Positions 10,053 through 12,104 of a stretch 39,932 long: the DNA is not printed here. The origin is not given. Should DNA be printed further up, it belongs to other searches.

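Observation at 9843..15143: Compact tRNA-Leu(GAG) island whose whole cargo looks like DNA-targeting defence genes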

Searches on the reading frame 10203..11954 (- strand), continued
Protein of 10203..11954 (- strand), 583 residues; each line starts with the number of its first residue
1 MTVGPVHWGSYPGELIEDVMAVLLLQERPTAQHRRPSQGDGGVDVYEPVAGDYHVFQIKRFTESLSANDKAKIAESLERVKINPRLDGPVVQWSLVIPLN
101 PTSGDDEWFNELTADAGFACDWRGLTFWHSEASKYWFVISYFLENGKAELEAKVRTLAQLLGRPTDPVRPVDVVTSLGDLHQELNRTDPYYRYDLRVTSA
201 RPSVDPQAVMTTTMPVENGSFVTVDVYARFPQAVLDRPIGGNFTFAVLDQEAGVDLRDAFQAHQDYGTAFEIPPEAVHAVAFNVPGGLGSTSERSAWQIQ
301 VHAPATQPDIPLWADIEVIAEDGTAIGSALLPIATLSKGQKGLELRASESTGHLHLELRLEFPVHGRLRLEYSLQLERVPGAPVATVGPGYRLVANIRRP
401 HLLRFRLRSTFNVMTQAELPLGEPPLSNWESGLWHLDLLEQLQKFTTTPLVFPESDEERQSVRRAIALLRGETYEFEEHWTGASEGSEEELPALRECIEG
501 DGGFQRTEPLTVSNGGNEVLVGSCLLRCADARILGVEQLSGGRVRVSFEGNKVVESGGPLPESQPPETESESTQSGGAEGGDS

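Call 93: search_protein_families(library=pfam, alignment_id=A5, max_evalue=0.0001)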
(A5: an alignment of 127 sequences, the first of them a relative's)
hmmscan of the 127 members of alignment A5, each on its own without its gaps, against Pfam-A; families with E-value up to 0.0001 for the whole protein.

A. member 1, L007:7798-8613:- (271 aa): 0 families

B. families by the number of members that match (of 127 scanned): 72 families (the first 25 are shown)
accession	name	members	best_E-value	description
PF04471.18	Mrr_cat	2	2.6e-32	Restriction endonuclease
PF18029.7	Glyoxalase_6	2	4.3e-21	Glyoxalase-like domain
PF13604.12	AAA_30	2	3.7e-17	AAA domain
PF22722.2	NA-iREase1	2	1.1e-09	NACHT-associated inactive Restriction Endonuclease 1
PF00903.31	Glyoxalase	2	4.5e-09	Glyoxalase/Bleomycin resistance protein/Dioxygenase superfamily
PF00872.24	Transposase_mut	1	3.7e-143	Transposase, Mutator family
PF09552.15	RE_BstXI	1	2.6e-124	BstXI restriction endonuclease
PF13701.12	DDE_Tnp_1_4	1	2.9e-80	Transposase DDE domain group 1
PF00155.27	Aminotran_1_2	1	3.7e-61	Aminotransferase class I and II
PF00483.29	NTP_transferase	1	5.5e-57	Nucleotidyl transferase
PF07690.21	MFS_1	1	5.3e-44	Major Facilitator Superfamily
PF01555.25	N6_N4_Mtase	1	3.3e-40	DNA methylase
PF00480.26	ROK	1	5.1e-40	ROK family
PF01547.30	SBP_bac_1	1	1.6e-37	Bacterial extracellular solute-binding protein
PF00078.32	RVT_1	1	2.7e-37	Reverse transcriptase (RNA-dependent DNA polymerase)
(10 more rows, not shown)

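Call 94: search_protein_families(library=padloc, alignment_id=A5, max_evalue=0.00001)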
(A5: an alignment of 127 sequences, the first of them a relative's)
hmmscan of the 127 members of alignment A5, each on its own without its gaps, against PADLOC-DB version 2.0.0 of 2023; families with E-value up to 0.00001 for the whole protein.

A. member 1, L007:7798-8613:- (271 aa): 0 families

B. families by the number of members that match (of 127 scanned): 129 families (the first 25 are shown)
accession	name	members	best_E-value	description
PDLC04796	PDC-S02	2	3.5e-19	-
PDLC04819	PDC-S02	2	4.2e-18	-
PDLC00631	ZorD1|ZorD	2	3.7e-16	"SWI2/SNF2 helicase, Mrr-like nuclease"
PDLC03657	mREase_IV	2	4.8e-16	Type IV methyl-directed restriction enzyme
PDLC04134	mad2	2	5.6e-16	mads_2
PDLC04815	PDC-S02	2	7.5e-11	-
PDLC05052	PDC-S61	2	3.6e-07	-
PDLC05035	PDC-S53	1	0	-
PDLC02575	DrmA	1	1.7e-271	DrmA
PDLC02567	DrmA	1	4.8e-208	DrmA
PDLC02571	DrmA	1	1.5e-172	DrmA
PDLC02577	DrmA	1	1.9e-158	DrmA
PDLC03265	MTase_II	1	2.7e-139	Type II methyltransferase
PDLC03475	REase_II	1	7.3e-111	Type II restriction enzyme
PDLC03663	mREase_IV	1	1.4e-100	Type IV methyl-directed restriction enzyme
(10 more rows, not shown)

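Call 98: find_related_loci(query=A1, collection=viral_contigs, flank=6000)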
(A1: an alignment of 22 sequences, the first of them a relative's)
Query A1 (583 aa) in viral_contigs; peptide patterns used: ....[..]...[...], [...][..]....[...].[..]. (x = any residue, [..] = any of these).
210 stretches matched a pattern, but none encodes a relative of the query by tblastn (E <= 1e-3).

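Call 102: fold_search(model_id=the predicted structure, library=viral)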
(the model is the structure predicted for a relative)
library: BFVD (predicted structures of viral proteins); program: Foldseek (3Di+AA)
matches with E <= 10: 1119; with E <= 0.001: 0
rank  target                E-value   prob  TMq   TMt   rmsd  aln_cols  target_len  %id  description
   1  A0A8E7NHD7            2.6e-03  0.16  0.08  0.09  31.6       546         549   11  (no name in the UniProt tables at hand)
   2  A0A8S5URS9            3.0e-03  1.00  0.16  0.27   3.8       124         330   16  Restriction endonuclease [Siphoviridae sp. cthae16]
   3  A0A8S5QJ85            6.7e-03  0.90  0.18  0.33  23.5       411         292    8  Restriction endonuclease [Siphoviridae sp. ctezl47]
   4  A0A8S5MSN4            7.4e-03  0.14  0.07  0.09  29.4       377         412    8  Tail-collar fiber protein [Siphoviridae sp. ctD6g5]
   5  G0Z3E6                7.8e-03  0.69  0.10  0.18  14.8       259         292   10  Heat shock protein 70 (Fragment) [Tomato chlorosis virus]
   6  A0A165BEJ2            1.1e-02  0.21  0.07  0.07  18.9       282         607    8  VP5 [Callinectes sapidus reovirus 1]
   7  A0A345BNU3            1.2e-02  0.08  0.09  0.06  27.8       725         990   10  (no name in the UniProt tables at hand)
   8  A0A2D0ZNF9            1.6e-02  0.20  0.08  0.14  20.2       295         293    8  Uncharacterized protein [Rhodococcus phage Trina]
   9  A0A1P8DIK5            1.8e-02  0.14  0.11  0.12  33.1       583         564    9  (no name in the UniProt tables at hand)
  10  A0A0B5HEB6            1.8e-02  0.09  0.07  0.10  26.3       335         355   10  Uncharacterized protein [Vibrio phage phi 3]
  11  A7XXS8                2.0e-02  0.16  0.09  0.12  20.6       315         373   11  Uncharacterized protein [Thermus phage P74-26]
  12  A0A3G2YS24            3.1e-02  0.15  0.09  0.10  22.4       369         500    9  Putative tail spike protein [Serratia phage vB_SmaA_3M]
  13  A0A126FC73            3.8e-02  0.11  0.07  0.12  22.5       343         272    8  Proliferating celular nuclear antigen [Lonomia obliqua multiple nucleopolyhedrovirus]
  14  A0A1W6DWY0            4.0e-02  0.99  0.10  0.47   4.9        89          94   11  (no name in the UniProt tables at hand)
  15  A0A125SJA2            4.0e-02  0.84  0.15  0.25  11.8       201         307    8  (no name in the UniProt tables at hand)
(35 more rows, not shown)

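Call 118: search_protein_families(library=pfam, alignment_id=A6, max_evalue=0.01)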
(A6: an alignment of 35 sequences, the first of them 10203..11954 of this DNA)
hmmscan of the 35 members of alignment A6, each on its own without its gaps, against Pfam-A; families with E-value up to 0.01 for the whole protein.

A. member 1, window:10203-11954:- (583 aa): 0 families

B. families by the number of members that match (of 35 scanned): 1 family
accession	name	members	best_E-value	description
PF04471.18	Mrr_cat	1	0.00052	Restriction endonuclease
